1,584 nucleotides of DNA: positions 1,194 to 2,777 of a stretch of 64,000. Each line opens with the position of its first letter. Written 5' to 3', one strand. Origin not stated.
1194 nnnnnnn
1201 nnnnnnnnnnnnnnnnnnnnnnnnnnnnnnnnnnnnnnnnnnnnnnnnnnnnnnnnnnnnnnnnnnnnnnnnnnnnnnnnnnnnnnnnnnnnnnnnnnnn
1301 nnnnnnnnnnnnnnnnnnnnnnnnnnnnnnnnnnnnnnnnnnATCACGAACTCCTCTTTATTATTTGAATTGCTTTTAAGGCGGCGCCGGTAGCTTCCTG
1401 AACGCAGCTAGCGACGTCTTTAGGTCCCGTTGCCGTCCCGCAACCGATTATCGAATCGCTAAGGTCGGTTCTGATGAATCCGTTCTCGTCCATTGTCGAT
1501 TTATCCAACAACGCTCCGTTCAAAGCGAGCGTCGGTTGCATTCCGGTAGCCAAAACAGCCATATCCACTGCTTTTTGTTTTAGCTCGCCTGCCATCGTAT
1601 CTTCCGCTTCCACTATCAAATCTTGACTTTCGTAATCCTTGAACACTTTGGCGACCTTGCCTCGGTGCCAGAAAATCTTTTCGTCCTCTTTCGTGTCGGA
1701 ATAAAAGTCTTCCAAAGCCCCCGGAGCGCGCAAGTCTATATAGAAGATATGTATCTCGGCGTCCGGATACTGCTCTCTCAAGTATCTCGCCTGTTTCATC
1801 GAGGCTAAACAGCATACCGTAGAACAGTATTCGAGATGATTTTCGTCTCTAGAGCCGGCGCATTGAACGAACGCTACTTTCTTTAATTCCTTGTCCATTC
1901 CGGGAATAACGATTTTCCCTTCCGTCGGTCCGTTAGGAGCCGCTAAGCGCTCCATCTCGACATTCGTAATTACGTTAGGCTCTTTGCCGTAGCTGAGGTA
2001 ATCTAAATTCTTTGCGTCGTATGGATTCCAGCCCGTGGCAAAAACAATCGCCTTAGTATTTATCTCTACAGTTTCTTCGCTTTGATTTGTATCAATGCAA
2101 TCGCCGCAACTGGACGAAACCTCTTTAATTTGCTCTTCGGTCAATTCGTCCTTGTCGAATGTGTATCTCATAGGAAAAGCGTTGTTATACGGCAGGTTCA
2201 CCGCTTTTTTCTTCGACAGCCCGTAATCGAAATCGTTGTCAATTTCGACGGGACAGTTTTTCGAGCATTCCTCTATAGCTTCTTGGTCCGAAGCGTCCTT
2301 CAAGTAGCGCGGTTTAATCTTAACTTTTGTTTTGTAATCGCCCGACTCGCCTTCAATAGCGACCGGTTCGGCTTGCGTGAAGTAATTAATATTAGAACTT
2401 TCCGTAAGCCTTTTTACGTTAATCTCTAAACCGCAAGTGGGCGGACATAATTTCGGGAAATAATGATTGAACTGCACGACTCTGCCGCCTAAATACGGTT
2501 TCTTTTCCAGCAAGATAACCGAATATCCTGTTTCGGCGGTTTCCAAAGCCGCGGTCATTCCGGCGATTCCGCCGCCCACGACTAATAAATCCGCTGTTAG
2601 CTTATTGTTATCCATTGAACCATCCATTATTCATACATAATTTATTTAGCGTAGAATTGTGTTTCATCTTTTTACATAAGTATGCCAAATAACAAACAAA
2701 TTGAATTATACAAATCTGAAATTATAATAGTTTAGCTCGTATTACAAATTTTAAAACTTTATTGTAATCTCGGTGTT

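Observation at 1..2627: Tandem HdrA-like paralogs in a qmoA-qmoB-like arrangement at the window edge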

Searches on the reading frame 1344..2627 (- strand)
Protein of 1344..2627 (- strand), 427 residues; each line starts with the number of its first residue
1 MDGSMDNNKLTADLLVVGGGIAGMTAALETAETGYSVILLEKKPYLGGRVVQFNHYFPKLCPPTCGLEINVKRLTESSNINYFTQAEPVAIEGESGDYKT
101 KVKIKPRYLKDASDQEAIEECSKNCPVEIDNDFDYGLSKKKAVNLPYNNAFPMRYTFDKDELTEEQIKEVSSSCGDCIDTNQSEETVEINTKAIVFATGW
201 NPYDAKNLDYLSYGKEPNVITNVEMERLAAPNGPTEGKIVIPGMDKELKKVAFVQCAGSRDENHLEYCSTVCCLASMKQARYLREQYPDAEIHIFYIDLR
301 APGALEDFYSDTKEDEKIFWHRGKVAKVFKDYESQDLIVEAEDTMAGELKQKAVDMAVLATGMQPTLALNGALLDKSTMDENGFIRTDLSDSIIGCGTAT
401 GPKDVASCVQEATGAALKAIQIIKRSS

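Call 7: find_encoding_contigs(protein=window:1344-2627:-, flank=10000, max_places=10)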
Protein window:1344-2627:- (427 aa): no gene with exactly this product is on record in the collection.

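Call 8: search_protein_families(library=ncbifam, proteins=[window:1344-2627:-], max_evalue=0.001)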
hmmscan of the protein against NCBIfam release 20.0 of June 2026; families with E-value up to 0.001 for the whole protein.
window:1344-2627:- (427 aa): 70 families (the best 25 are shown)
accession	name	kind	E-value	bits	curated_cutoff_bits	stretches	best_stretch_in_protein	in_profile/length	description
NF040770.1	hetero_SS_HdrA2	exception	6.3e-105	352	1100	1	8-425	136-562/777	CoB-CoM heterodisulfide reductase HdrA2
NF041778.1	hetero_SS_HdrA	equivalog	1.6e-82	277.6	1400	1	10-425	141-572/771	ferredoxin:CoB-CoM heterodisulfide reductase subunit HdrA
NF041891.1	hdrA_Methbact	equivalog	4e-74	250.2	1300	1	12-424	134-557/762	ferredoxin:CoB-CoM heterodisulfide reductase subunit HdrA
TIGR01372.1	soxA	subfamily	9.9e-12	43.5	1164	1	5-52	162-209/996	sarcosine oxidase subunit alpha family protein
TIGR03467.1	HpnE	equivalog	4.1e-09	36.3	283.05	1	15-54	2-41/430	hydroxysqualene dehydroxylase HpnE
NF004789.0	PRK06134.1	subfamily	1.4e-08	33.8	747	1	7-49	8-50/581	FAD-dependent oxidoreductase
TIGR03997.1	mycofact_OYE_2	equivalog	3.4e-08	32.3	793.15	1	12-52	380-420/645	mycofactocin system FadH/OYE family oxidoreductase 2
NF053717.1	VnlPnlRedVprA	equivalog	5e-08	32.2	600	1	11-49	6-44/481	vinyl phenol reductase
NF053677.1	Desat2ChcC2Cyan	equivalog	6.7e-08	31.3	900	1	13-49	2-38/558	4-oxocyclohex-2-ene-1-carboxylate 5-dehydrogenase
NF005882.1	PRK07843.1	equivalog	7.1e-08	31.3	788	1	12-49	2-39/547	3-oxosteroid 1-dehydrogenase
TIGR02032.1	GG-red-SF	subfamily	3e-07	30.4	158.8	1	13-44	2-33/297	geranylgeranyl reductase family protein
NF006130.0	PRK08274.1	equivalog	3e-07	29.6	369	1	10-44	4-38/467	FAD-dependent tricarballylate dehydrogenase TcuA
NF045599.1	bili_reduct_long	exception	3.1e-07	29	750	1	11-50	381-420/641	bilirubin reductase, long form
TIGR01813.1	flavo_cyto_c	subfamily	4.9e-07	28.8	285.45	1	13-49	1-38/444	flavocytochrome c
NF009477.0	PRK12843.1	equivalog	5.8e-07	28.3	758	1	9-49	14-54/578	FAD-dependent oxidoreductase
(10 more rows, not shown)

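Call 9: search_protein_families(library=pfam, proteins=[window:1344-2627:-], max_evalue=0.01)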
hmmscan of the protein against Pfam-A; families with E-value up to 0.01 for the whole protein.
window:1344-2627:- (427 aa): 11 families
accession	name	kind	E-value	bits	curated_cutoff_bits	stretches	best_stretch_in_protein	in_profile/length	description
PF07992.20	Pyr_redox_2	-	1.4e-10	41.5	26.1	1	13-207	2-115/291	Pyridine nucleotide-disulphide oxidoreductase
PF12831.13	FAD_oxidored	-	1.1e-09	38.6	27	1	13-51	1-39/416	FAD dependent oxidoreductase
PF13450.12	NAD_binding_8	-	3.3e-09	37.3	21.9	1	16-54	1-39/68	NAD(P)-binding Rossmann-like domain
PF00890.30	FAD_binding_2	-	3.8e-09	36.7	20.4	1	13-49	1-37/414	FAD binding domain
PF01266.30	DAO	-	4e-08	33.6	27.9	1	13-47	1-35/353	FAD dependent oxidoreductase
PF03486.20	HI0933_like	-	3.3e-05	23.9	50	1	13-49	2-38/244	HI0933-like protein Rossmann domain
PF01134.28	GIDA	-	6.2e-05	22.7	22.1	1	13-43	1-31/391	Glucose inhibited division protein A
PF00070.33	Pyr_redox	-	0.00077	20.4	22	0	14-104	2-79/82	Pyridine nucleotide-disulphide oxidoreductase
PF01946.23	Thi4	-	0.00077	19.2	26.2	1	10-51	16-58/235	Thi4 family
PF13738.12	Pyr_redox_3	-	0.0037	17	30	0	15-43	1-30/305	Pyridine nucleotide-disulphide oxidoreductase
PF01494.25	FAD_binding_3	-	0.0069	16.1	22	0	12-43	2-33/349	FAD binding domain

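Call 10: find_homologous_proteins(query=window:1344-2627:-, max_evalue=1e-10)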
Query window:1344-2627:- (427 aa): 8000 proteins with E <= 1e-10 among 8000 candidates; the best 120 are listed.
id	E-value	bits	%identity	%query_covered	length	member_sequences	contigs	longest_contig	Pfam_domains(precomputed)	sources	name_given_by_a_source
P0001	4.8e-285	963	100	99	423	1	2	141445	PF01266.31,PF13450.13,PF00890.31,PF07992.21,PF12831.14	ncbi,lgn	-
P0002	1.3e-195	668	69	98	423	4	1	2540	PF01266.31,PF13450.13,PF00890.31,PF07992.21,PF03486.21,PF01134.29,PF12831.14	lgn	-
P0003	7.7e-195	665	67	99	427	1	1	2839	PF01266.31,PF13450.13,PF00890.31,PF07992.21,PF12831.14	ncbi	ncbi:FAD-dependent oxidoreductase [Bacteroidota bacterium]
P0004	5.7e-194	663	67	97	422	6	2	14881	PF01266.31,PF13450.13,PF00890.31,PF07992.21,PF13738.13,PF03486.21,PF01134.29,PF12831.14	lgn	-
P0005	7.5e-193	659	67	98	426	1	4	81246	PF01946.24,PF01266.31,PF13450.13,PF00890.31,PF07992.21,PF03486.21,PF01134.29,PF12831.14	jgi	jgi:quinone-modifying oxidoreductase, subunit QmoA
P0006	7.6e-191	652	67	98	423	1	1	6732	PF01946.24,PF01266.31,PF13450.13,PF00890.31,PF07992.21,PF03486.21,PF01134.29,PF12831.14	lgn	-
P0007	1.8e-187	641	65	97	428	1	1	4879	PF01266.31,PF13450.13,PF00890.31,PF07992.21,PF03486.21,PF01134.29,PF12831.14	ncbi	-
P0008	4.8e-187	640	65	96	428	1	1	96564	PF01266.31,PF13450.13,PF00890.31,PF07992.21,PF03486.21,PF01134.29,PF12831.14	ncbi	ncbi:MAG: FAD-dependent oxidoreductase [bacterium]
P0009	9.8e-184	629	63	97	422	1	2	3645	PF01946.24,PF01266.31,PF13450.13,PF00890.31,PF07992.21,PF03486.21,PF01134.29,PF12831.14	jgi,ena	-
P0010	1.1e-183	629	63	99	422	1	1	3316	PF01266.31,PF13450.13,PF00890.31,PF07992.21,PF03486.21,PF01134.29,PF12831.14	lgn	-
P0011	2.2e-183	628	64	98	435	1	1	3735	PF01266.31,PF13450.13,PF00890.31,PF07992.21,PF03486.21,PF01134.29,PF12831.14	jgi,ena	-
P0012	2.4e-183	628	64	97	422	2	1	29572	PF01946.24,PF01266.31,PF13450.13,PF00890.31,PF07992.21,PF03486.21,PF01134.29,PF12831.14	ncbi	-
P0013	7.3e-183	626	64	97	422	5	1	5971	PF01266.31,PF13450.13,PF00890.31,PF07992.21,PF03486.21,PF01134.29,PF12831.14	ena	-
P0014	2.9e-179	614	61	98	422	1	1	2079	PF01946.24,PF01266.31,PF13450.13,PF00890.31,PF07992.21,PF03486.21,PF01262.28,PF01134.29,PF12831.14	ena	-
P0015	2.0e-175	602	62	94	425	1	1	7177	PF01946.24,PF01266.31,PF01593.31,PF13450.13,PF00890.31,PF07992.21,PF03486.21,PF13454.13,PF01134.29,PF12831.14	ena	-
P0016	1.5e-170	585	61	97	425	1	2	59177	PF01946.24,PF01266.31,PF13450.13,PF00890.31,PF07992.21,PF03486.21,PF05834.19,PF01134.29,PF12831.14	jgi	jgi:quinone-modifying oxidoreductase, subunit QmoA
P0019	2.4e-169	581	59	99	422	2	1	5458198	PF01946.24,PF01266.31,PF13450.13,PF00890.31,PF07992.21,PF13738.13,PF03486.21,PF13454.13,PF01134.29,PF12831.14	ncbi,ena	-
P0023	2.9e-165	568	59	99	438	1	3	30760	PF01266.31,PF13450.13,PF00890.31,PF07992.21,PF13738.13,PF03486.21,PF13454.13,PF01134.29,PF12831.14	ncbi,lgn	ncbi:MAG: FAD-dependent oxidoreductase [Candidatus Kapaibacterium sp.]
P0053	3.2e-153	528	57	96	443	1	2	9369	PF14697.12,PF01266.31,PF13450.13,PF00890.31,PF07992.21,PF03486.21,PF13484.12,PF12838.13,PF01134.29,PF12831.14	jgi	jgi:quinone-modifying oxidoreductase subunit QmoA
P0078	3.3e-147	509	55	99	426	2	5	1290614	PF01946.24,PF01266.31,PF13450.13,PF00890.31,PF07992.21,PF12837.13,PF12838.13,PF13187.12,PF01134.29,PF01494.26,PF12831.14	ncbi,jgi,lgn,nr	ncbi:CoB--CoM heterodisulfide reductase iron-sulfur subunit A family protein [Bacteroidetes/Chlorobi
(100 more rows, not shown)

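Call 11: search_solved_structures(query=window:1344-2627:-, max_evalue=0.001, show_alignments=1)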
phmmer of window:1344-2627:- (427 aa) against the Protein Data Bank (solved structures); distinct sequences matched with E-value up to 0.001: 32.
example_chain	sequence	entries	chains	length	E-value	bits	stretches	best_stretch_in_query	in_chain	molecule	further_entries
5odc_A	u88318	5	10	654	1.9e-76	260.6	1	11-420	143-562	Heterodisulfide reductase, subunit A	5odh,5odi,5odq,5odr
8rvv_A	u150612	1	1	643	4.6e-76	259.3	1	14-423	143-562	H(2):CoB-CoM heterodisulfide,ferredoxin reductase subunit A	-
8rvu_a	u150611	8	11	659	4.9e-76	259.2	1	14-423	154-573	H(2):CoB-CoM heterodisulfide,ferredoxin reductase subunit A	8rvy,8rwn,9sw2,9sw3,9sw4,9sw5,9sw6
9sfi_A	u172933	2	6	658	2.8e-68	233.7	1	14-417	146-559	CoB--CoM heterodisulfide reductase iron-sulfur subunit A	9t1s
7bkb_A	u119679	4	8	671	1.7e-57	198.2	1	14-419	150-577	CoB--CoM heterodisulfide reductase iron-sulfur subunit A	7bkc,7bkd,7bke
6tjr_A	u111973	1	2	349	2.6e-31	112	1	185-422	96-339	Fumarate reductase/succinate dehydrogenase flavoprotein domain protein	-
4zn0_A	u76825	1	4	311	0.00022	23.3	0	12-85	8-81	Thioredoxin reductase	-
7khn_A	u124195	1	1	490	0.00035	22.6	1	12-51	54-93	Amine oxidase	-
7kho_A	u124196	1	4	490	0.00035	22.6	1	12-51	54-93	Amine oxidase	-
5ttj_A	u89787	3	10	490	0.00035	22.6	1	12-51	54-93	Amine oxidase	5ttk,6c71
7c49_A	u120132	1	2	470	0.00035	22.6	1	12-51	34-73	Amine oxidase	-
8dq7_A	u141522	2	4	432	0.00041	22.4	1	13-51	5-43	Amine oxidase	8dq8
7c4a_A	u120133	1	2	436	0.00041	22.4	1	13-51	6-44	Amine oxidase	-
1jeh_A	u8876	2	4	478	0.00042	22.3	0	12-51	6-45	DIHYDROLIPOAMIDE DEHYDROGENASE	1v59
8dsv_A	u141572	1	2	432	0.00042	22.3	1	13-51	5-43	FAD-dependent oxidoreductase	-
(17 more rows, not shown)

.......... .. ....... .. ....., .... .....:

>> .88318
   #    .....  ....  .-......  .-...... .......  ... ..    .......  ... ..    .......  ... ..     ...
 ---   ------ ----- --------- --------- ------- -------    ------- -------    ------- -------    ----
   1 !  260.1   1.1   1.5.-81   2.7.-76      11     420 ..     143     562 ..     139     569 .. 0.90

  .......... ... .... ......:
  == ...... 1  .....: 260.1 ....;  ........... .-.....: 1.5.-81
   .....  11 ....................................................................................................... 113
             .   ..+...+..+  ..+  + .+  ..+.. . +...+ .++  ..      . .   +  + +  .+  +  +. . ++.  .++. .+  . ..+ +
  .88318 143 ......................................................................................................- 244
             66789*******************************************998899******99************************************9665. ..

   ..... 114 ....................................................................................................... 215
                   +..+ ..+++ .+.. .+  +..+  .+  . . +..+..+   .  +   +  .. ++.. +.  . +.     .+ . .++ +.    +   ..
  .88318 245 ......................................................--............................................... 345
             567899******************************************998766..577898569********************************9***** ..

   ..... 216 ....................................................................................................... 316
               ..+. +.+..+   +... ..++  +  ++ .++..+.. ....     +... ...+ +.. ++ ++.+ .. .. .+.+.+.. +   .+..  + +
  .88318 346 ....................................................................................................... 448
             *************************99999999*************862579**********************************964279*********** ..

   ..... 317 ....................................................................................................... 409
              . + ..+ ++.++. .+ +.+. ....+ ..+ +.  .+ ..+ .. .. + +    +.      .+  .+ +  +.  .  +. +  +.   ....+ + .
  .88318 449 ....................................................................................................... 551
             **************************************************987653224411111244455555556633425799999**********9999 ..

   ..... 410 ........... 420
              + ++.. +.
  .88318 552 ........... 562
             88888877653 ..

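Call 13: find_encoding_contigs(protein=P0001, flank=10000, max_places=6)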
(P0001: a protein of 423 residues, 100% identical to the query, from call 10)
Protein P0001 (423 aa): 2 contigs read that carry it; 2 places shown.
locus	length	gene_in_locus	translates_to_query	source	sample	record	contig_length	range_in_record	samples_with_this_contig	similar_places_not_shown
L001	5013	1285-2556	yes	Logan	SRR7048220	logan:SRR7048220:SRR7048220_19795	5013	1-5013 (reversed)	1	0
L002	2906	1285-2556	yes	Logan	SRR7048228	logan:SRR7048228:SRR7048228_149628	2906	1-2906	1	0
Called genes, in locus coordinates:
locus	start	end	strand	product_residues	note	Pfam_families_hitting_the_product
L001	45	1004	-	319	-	PF11276:DUF3078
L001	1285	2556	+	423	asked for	PF00890:FAD_binding_2, PF01266:DAO (weak), PF07992:Pyr_redox_2 (faint), PF12831:FAD_oxidored, PF13450:NAD_binding_8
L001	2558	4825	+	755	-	PF07992:Pyr_redox_2 (weak), PF01266:DAO (weak), PF12831:FAD_oxidored (weak), PF12838:Fer4_7 (faint), PF12797:Fer4_2 (faint), PF13237:Fer4_10 (weak), PF13187:Fer4_9, PF02662:FlpD, +3 more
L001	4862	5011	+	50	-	?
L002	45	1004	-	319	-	PF11276:DUF3078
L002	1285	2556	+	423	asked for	PF00890:FAD_binding_2, PF01266:DAO (weak), PF07992:Pyr_redox_2 (faint), PF12831:FAD_oxidored, PF13450:NAD_binding_8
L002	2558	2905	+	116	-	?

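Call 15: find_related_loci(query=L001:2558-4822:+, collection=genome_contigs, flank=10000)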
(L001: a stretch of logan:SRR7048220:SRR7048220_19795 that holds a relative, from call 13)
Query L001:2558-4822:+ (755 aa) in genome_contigs; peptide patterns used: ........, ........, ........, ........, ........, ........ (x = any residue, [..] = any of these).
599 stretches matched a pattern (row limit reached: there are more); 56 encode a relative of the query (tblastn E <= 1e-3); 56 distinct loci.
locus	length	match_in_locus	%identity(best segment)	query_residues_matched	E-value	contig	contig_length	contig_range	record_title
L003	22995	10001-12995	73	1-755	0e+0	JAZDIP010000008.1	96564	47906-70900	MAG: bacterium isolate MEGAHIT-group-0.412 k141_11768540, whole genome shotgun sequence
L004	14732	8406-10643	55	4-753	0e+0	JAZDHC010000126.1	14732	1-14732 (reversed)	MAG: Candidatus Desantisbacteria bacterium isolate MEGAHIT-group-0.297 k141_4468026, whole genome shotgun sequence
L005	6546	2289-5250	56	4-755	0e+0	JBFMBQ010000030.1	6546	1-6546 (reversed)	MAG: bacterium isolate MAG168 MAG168_30, whole genome shotgun sequence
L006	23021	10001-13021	54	2-755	0e+0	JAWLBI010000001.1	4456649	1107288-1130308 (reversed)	MAG: Candidatus Zixiibacteriota bacterium isolate AC1.147 AC1.147.fa-1, whole genome shotgun sequence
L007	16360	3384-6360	54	2-753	0e+0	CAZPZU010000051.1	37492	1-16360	MAG TPA_asm: uncultured Gemmatimonadaceae bacterium isolate SRP214966_co3_109 genome assembly, contig: NODE_1038_length_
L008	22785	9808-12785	54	2-753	0e+0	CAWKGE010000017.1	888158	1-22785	MAG: uncultured Gemmatimonadales bacterium isolate MFD05684.bin.2.269 genome assembly, contig: contig_40202, whole genom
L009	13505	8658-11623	54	4-753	0e+0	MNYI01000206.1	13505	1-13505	MAG: Candidatus Desantisbacteria bacterium CG2_30_40_21 cg2_3.0_scaffold_4213_c, whole genome shotgun sequence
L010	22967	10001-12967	54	4-753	0e+0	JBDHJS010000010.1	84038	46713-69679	MAG: Gemmatimonadota bacterium isolate BHB10-26_Bin_292 BHB10-26_Bin_292_scaffold_486, whole genome shotgun sequence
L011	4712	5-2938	53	4-753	0e+0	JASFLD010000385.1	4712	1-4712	MAG: Gemmatimonadales bacterium isolate D0817M02metaG_sub_Bin_188 D0817M02metaG_FD_scaffold_11945_c1, whole genome shotg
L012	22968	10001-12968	53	2-753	0e+0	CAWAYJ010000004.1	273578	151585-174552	MAG: uncultured Gemmatimonadales bacterium isolate MFD05684.bin.1.259 genome assembly, contig: contig_23239, whole genom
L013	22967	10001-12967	54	4-753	0e+0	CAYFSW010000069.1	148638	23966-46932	MAG TPA_asm: uncultured Gemmatimonadota bacterium isolate ERP108616_co1_161 genome assembly, contig: k119_2003887, whole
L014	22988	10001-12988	54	4-753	0e+0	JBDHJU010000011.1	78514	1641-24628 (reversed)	MAG: Gemmatimonadota bacterium isolate BHB10-26_Bin_323 BHB10-26_Bin_323_scaffold_1248, whole genome shotgun sequence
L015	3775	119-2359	53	2-753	0e+0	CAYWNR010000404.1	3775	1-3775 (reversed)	MAG TPA_asm: uncultured Gemmatimonadaceae bacterium isolate SRP214966_co3_52 genome assembly, contig: NODE_53159_length_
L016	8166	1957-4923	54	4-753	0e+0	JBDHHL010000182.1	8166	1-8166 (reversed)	MAG: Gemmatimonadota bacterium isolate M8-62_Bin_193 M8-62_Bin_193_scaffold_45915, whole genome shotgun sequence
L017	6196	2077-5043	53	4-753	0e+0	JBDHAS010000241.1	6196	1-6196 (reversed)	MAG: Gemmatimonadota bacterium isolate M3-44_Bin_339 M3-44_Bin_339_scaffold_76133, whole genome shotgun sequence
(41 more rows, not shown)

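Call 16: find_encoding_contigs(protein=P0008, flank=10000, max_places=2)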
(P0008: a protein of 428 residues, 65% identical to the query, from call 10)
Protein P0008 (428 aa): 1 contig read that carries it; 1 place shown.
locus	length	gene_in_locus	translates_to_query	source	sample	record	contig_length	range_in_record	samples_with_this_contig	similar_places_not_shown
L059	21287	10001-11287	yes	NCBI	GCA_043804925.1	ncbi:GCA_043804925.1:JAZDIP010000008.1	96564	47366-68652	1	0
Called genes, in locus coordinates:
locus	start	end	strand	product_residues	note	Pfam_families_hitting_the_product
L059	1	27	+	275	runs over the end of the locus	PF12838:Fer4_7 (weak), PF13187:Fer4_9 (weak), PF13247:Fer4_11, PF12838:Fer4_7 (weak), PF00037:Fer4 (weak), PF12797:Fer4_2 (weak), PF12837:Fer4_6 (weak), PF13187:Fer4_9 (weak), +4 more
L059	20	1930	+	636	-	PF03916:NrfD, PF02085:Cytochrom_CIII, PF14522:Cytochrome_C7 (faint), PF14537:Cytochrom_c3_2 (faint)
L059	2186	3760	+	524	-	PF14522:Cytochrome_C7 (faint), PF14537:Cytochrom_c3_2 (faint), PF11783:Cytochrome_cB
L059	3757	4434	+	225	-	PF01292:Ni_hydr_CYTB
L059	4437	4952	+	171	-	PF04143:Sulf_transp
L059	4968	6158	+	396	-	PF04143:Sulf_transp, PF00581:Rhodanese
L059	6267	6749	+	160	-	PF02001:DUF134, PF27353:MJ0401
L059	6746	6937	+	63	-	-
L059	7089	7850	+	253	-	PF00753:Lactamase_B, PF23023:Anti-Pycsar_Apyc1 (weak), PF12706:Lactamase_B_2 (weak)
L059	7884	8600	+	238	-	PF00578:AhpC-TSA, PF08534:Redoxin, PF10417:1-cysPrx_C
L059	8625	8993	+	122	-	PF02579:Nitro_FeMo-Co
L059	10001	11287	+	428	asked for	PF00890:FAD_binding_2, PF01134:GIDA (weak), PF01266:DAO, PF03486:HI0933_like (faint), PF07992:Pyr_redox_2 (weak), PF12831:FAD_oxidored, PF13450:NAD_binding_8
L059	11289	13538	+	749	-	PF07992:Pyr_redox_2 (weak), PF13450:NAD_binding_8 (faint), PF01266:DAO (weak), PF12831:FAD_oxidored (weak), PF12838:Fer4_7 (faint), PF13187:Fer4_9, PF13237:Fer4_10 (weak), PF02662:FlpD, +3 more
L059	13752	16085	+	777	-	PF13181:TPR_8 (faint)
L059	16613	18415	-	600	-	PF21710:Spt6_S1 (faint), PF00575:S1, PF23459:S1_RRP5 (weak)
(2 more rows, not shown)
